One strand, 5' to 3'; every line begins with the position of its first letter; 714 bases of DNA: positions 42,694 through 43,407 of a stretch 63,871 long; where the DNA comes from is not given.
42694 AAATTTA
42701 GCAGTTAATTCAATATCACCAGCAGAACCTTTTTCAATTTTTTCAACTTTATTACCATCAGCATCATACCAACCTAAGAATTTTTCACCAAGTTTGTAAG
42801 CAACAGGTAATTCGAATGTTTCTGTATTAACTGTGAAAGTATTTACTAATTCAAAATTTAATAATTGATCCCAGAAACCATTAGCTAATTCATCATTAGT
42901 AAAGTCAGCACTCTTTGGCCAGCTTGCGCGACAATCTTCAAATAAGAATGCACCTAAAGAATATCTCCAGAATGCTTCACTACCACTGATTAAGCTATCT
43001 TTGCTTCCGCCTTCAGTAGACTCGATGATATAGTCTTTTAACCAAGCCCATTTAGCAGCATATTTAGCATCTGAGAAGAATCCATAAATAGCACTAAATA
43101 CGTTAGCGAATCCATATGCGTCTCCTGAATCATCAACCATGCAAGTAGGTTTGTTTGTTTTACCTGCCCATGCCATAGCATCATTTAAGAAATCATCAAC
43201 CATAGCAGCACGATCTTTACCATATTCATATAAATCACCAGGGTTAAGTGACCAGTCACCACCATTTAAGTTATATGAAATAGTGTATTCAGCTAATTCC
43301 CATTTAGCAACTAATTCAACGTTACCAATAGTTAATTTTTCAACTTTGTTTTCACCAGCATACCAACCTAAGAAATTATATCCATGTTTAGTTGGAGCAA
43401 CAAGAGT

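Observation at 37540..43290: An unrecognised helical module of about 120-140 aa is nested inside Listeria-Bacteroides repeats nine times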

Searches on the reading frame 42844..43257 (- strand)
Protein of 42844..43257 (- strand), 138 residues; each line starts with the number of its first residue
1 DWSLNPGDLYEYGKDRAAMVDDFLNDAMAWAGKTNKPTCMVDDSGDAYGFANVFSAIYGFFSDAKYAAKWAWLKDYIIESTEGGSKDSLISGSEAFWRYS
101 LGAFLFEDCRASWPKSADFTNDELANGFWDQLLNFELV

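Call 8: search_protein_families(library=pfam, proteins=[window:42844-43257:-], max_evalue=10)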
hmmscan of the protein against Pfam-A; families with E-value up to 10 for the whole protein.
seq(138 aa): 0 families

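Call 11: find_homologous_proteins(query=A1, max_evalue=0.001)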
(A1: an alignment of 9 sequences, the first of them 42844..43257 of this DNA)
Query A1 (9 sequences) (138 aa, profile of the alignment): 4 proteins with E <= 0.001 among 1982 candidates.
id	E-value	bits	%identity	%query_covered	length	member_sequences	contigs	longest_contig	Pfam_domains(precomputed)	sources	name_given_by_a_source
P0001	1.7e-22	98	33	13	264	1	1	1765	PF09479.17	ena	-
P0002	1.3e-14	72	63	83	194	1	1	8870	PF09479.17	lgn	-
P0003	1.7e-10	59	72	84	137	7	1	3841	-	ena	-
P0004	2.0e-6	46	98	41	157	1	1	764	-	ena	-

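Call 17: search_protein_representatives(alignment_id=A1)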
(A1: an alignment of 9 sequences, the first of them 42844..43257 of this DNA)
Query: 9 sequences, 139 profile positions. Proteins with E-value up to 0.001 (for the whole library): 228; up to 1e-10: 100; up to 1e-30: 22. The best 150 are listed.
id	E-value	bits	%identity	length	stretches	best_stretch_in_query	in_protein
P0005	1.6e-260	867.3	-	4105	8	3-138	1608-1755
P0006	4.5e-171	577.5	-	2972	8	9-130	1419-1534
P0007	4.3e-129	441.5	-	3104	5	11-132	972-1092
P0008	3.0e-73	260.6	-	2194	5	3-134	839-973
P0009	1.1e-69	249.1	-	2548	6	7-114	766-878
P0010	4.9e-69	246.9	-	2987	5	3-128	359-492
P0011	2.0e-65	235.2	-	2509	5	16-129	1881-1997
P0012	4.5e-64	230.9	-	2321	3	11-134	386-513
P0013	1.9e-56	206.2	-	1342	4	2-123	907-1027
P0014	5.7e-53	194.9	-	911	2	5-132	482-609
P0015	5.0e-50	185.3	-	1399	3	10-124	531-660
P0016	4.3e-45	169.3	-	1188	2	19-129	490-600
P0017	1.3e-43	164.6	-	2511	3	12-130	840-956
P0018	5.9e-41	155.9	-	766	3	10-130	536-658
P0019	1.1e-39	151.8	-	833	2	16-129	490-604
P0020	1.7e-39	151.2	-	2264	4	15-118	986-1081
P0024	8.6e-35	136.0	-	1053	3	14-132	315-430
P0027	2.3e-28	115.2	-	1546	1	16-136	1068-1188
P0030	1.1e-27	112.9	-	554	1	16-132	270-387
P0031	1.8e-26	109.1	-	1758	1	16-132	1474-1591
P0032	1.3e-25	106.2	-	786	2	16-137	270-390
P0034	8.4e-24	100.4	-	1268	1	15-130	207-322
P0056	5.4e-18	81.6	-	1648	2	16-129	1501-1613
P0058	1.4e-17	80.2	-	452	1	14-129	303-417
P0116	2.7e-09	53.4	-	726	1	12-129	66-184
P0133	2.8e-08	50.1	-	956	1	12-125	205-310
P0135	4.4e-08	49.4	-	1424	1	14-131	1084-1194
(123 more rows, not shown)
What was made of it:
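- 228 clusters match at E<=1e-3 and 100 at E<=1e-10, out of 1.84 billion representatives (call 17). 228 clusters come from many independent samples (call 17).
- Tried and rejected: The exhaustive profile search was needed (call 17).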

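Call 23: search_protein_families(library=pfam, proteins=[P0027, P0030, P0031, P0032, P0034, P0058, P0116, P0133, P0135], max_evalue=0.001)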
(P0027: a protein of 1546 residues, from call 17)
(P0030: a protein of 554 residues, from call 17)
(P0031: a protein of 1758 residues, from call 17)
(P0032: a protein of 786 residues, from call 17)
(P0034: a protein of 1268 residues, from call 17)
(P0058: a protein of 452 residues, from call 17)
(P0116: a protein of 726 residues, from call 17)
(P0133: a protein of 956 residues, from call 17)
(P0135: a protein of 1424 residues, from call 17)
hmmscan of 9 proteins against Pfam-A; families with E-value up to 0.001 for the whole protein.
P0027 (1546 aa): 2 families
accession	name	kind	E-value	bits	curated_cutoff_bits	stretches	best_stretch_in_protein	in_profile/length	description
PF20578.4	aBig_2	-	1.6e-10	41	27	1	56-130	16-73/89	Atrophied bacterial Ig domain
PF06750.18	A24_N_bact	-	3.3e-05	24.3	23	0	1017-1052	25-60/84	Bacterial Peptidase A24 N-terminal domain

P0030 (554 aa): 0 families

P0031 (1758 aa): 2 families
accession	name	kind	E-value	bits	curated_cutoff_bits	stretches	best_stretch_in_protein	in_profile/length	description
PF20578.4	aBig_2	-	1.6e-08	34.7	27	1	54-126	17-72/89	Atrophied bacterial Ig domain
PF01336.31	tRNA_anti-codon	-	8.7e-07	29.2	27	0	830-898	3-67/75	OB-fold nucleic acid binding domain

P0032 (786 aa): 1 family
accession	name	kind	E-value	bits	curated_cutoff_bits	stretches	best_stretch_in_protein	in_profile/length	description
PF07963.17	N_methyl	-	2.4e-06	27.3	21.2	1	1-26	1-26/27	Prokaryotic N-terminal methylation motif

P0034 (1268 aa): 0 families

P0058 (452 aa): 2 families
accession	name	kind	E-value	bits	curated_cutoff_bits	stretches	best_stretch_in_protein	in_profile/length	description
PF00404.24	Dockerin_1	-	1.3e-08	35.3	22.9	1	170-225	1-56/57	Dockerin type I domain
PF09479.16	Flg_new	-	1e-07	32.4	27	1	238-282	1-43/65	Listeria-Bacteroides repeat domain (List_Bact_rpt)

P0116 (726 aa): 0 families

P0133 (956 aa): 0 families

P0135 (1424 aa): 1 family
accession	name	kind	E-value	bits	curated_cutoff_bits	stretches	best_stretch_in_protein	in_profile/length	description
PF20578.4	aBig_2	-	1.6e-09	37.9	27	1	55-153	16-88/89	Atrophied bacterial Ig domain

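Call 29: search_solved_structures(query=A1, max_evalue=10)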
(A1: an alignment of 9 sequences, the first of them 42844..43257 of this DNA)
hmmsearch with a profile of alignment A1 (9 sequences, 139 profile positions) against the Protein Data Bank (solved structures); distinct sequences matched with E-value up to 10: 0.

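Call 58: list_cluster_members(proteins=[P0005, P0006, P0007, P0012, P0027, P0030, P0034, P0032, P0133, P0014])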
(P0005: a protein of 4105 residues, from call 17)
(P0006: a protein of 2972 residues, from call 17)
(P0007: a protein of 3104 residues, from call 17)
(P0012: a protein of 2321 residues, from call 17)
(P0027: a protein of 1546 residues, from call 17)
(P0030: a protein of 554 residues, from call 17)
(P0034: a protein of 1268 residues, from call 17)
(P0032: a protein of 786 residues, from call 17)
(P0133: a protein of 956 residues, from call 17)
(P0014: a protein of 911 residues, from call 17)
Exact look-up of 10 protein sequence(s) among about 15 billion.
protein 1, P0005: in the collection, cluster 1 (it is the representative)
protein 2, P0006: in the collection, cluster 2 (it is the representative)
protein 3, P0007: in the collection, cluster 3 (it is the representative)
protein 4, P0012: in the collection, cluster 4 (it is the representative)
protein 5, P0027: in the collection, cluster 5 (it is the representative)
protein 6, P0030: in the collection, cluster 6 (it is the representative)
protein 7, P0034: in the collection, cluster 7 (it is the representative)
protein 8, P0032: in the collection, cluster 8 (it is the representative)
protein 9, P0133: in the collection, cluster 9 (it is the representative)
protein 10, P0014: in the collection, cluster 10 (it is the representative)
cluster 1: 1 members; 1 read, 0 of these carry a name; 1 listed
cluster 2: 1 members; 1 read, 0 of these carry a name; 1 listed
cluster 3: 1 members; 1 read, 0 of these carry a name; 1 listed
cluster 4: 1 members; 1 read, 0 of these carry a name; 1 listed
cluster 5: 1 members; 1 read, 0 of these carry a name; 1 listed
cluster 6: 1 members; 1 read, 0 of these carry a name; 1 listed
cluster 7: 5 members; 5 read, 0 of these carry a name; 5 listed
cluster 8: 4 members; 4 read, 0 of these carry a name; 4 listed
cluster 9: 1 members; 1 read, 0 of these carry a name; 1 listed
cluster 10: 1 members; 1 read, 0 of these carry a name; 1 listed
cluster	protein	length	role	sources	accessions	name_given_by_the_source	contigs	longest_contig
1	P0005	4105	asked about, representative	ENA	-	-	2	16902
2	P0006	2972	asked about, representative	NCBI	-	-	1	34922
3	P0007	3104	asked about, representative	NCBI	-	-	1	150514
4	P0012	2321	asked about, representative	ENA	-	-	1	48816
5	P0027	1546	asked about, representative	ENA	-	-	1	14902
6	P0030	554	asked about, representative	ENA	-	-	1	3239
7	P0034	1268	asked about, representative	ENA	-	-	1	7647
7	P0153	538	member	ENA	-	-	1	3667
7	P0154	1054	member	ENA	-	-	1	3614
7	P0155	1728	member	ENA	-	-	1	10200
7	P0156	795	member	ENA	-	-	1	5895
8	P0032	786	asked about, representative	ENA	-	-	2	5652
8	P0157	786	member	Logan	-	-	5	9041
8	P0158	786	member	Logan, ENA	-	-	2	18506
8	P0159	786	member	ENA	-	-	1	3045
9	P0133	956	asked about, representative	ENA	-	-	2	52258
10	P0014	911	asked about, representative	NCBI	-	-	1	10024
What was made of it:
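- P0005 is found on two contigs (call 58).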

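Call 59: find_encoding_contigs(protein=P0133, flank=6000, max_places=2)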
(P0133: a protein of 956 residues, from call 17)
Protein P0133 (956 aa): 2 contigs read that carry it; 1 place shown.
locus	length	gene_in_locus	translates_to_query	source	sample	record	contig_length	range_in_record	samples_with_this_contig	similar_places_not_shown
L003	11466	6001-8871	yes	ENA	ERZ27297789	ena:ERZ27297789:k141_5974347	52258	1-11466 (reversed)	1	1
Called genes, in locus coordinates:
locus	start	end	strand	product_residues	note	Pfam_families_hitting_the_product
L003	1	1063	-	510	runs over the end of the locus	-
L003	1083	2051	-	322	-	PF00126:HTH_1, PF03466:LysR_substrate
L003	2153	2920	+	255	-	PF01925:TauE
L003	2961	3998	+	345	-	PF03576:Peptidase_S58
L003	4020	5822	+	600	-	PF09992:NAGPA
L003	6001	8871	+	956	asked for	-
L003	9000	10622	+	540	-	-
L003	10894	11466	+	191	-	?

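Call 60: find_encoding_contigs(protein=P0007, flank=6000, max_places=2)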
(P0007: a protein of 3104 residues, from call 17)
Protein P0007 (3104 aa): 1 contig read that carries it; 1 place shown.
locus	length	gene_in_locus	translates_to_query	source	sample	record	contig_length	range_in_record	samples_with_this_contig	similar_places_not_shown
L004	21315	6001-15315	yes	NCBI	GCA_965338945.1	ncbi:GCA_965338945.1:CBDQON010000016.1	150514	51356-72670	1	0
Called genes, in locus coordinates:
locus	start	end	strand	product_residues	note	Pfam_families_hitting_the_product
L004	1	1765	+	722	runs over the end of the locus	PF01138:RNase_PH, PF03725:RNase_PH_C, PF03726:PNPase, PF01138:RNase_PH, PF03725:RNase_PH_C (weak), PF00013:KH_1 (faint), PF00575:S1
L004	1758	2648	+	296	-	PF02645:DegV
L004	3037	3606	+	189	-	PF03193:RsgA_GTPase (faint), PF02421:FeoB_N (weak), PF01926:MMR_HSR1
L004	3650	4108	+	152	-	-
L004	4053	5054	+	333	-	-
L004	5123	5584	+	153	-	PF02620:YceD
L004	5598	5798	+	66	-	PF01783:Ribosomal_L32p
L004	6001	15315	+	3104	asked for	PF21461:HL_N-beta (faint), PF09479:Flg_new (weak), PF18998:Flg_new_2 (faint), PF09479:Flg_new (weak), PF02368:Big_2 (weak), PF26182:Ig_NUP210_5th (faint), PF01510:Amidase_2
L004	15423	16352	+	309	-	PF01795:Methyltransf_5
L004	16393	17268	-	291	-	PF01263:Aldose_epim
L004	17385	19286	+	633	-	PF03717:PBP_dimer, PF00905:Transpeptidase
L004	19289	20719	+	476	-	PF08245:Mur_ligase_M, PF02875:Mur_ligase_C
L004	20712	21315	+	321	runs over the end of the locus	PF00953:Glycos_transf_4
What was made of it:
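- Tried and rejected: Relative P0007 lies next to a PBP, MurE and MraY (call 60), so that related organism makes peptidoglycan.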

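Call 80: find_encoding_contigs(protein=P0005, flank=3000, max_places=2)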
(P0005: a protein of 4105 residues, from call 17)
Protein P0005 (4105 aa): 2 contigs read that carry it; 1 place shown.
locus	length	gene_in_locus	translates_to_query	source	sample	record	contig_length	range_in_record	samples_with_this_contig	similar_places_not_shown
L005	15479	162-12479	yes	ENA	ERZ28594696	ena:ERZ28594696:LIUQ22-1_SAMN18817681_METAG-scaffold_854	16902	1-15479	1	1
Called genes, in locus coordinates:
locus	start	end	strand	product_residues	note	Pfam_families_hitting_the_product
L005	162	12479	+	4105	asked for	PF02368:Big_2, PF21461:HL_N-beta (faint), PF26182:Ig_NUP210_5th (faint), PF09479:Flg_new, PF09479:Flg_new, PF02368:Big_2, PF22359:Big-like, PF01510:Amidase_2, +2 more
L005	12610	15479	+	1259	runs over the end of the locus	PF09479:Flg_new, PF18998:Flg_new_2 (weak), PF09479:Flg_new, PF02368:Big_2, PF26182:Ig_NUP210_5th (faint), PF26918:Ig_Eae (faint), PF02368:Big_2 (weak), PF01510:Amidase_2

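Call 84: list_cluster_members(proteins=[P0058, P0011, P0056, P0016, P0019, P0024, P0013, P0015, P0018, P0020])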
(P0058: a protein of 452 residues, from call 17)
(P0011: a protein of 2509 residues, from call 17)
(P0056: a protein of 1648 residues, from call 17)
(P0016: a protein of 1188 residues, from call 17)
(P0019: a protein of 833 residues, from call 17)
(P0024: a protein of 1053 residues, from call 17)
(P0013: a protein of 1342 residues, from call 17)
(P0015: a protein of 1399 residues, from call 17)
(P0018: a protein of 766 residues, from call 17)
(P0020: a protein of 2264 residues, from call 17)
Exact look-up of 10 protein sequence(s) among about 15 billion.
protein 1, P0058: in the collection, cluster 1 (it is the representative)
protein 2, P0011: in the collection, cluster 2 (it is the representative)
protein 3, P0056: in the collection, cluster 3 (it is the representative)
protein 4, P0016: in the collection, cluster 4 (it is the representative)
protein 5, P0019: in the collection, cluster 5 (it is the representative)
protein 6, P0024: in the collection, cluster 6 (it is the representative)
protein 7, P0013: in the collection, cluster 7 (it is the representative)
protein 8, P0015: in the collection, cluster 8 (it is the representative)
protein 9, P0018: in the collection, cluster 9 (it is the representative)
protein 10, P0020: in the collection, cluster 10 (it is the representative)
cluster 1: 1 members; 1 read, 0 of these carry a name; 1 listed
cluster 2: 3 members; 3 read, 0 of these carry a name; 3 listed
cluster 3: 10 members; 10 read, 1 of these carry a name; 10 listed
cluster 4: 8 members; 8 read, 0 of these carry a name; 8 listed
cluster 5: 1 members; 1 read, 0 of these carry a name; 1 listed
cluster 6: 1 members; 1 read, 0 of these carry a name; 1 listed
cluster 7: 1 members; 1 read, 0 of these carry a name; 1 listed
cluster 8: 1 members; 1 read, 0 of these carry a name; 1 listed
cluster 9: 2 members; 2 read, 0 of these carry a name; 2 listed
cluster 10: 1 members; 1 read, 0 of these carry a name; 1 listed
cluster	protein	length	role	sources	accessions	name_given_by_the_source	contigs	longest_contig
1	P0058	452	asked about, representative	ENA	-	-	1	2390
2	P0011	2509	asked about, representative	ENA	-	-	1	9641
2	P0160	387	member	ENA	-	-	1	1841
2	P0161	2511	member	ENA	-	-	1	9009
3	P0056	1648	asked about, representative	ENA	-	-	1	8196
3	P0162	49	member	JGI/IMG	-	hypothetical protein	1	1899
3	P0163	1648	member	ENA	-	-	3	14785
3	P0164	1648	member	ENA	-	-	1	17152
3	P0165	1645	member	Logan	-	-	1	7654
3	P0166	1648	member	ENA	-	-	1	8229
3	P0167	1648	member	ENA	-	-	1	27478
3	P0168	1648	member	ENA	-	-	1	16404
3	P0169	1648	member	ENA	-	-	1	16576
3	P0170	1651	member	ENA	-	-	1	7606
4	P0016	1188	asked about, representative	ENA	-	-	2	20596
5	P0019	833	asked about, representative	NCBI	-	-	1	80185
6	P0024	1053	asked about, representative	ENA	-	-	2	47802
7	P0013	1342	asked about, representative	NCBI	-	-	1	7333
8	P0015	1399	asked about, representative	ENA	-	-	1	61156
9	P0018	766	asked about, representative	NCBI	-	-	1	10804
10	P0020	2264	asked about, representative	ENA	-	-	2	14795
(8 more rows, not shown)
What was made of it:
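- All known members come from metagenome assemblies or MAGs (calls 58, 84).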
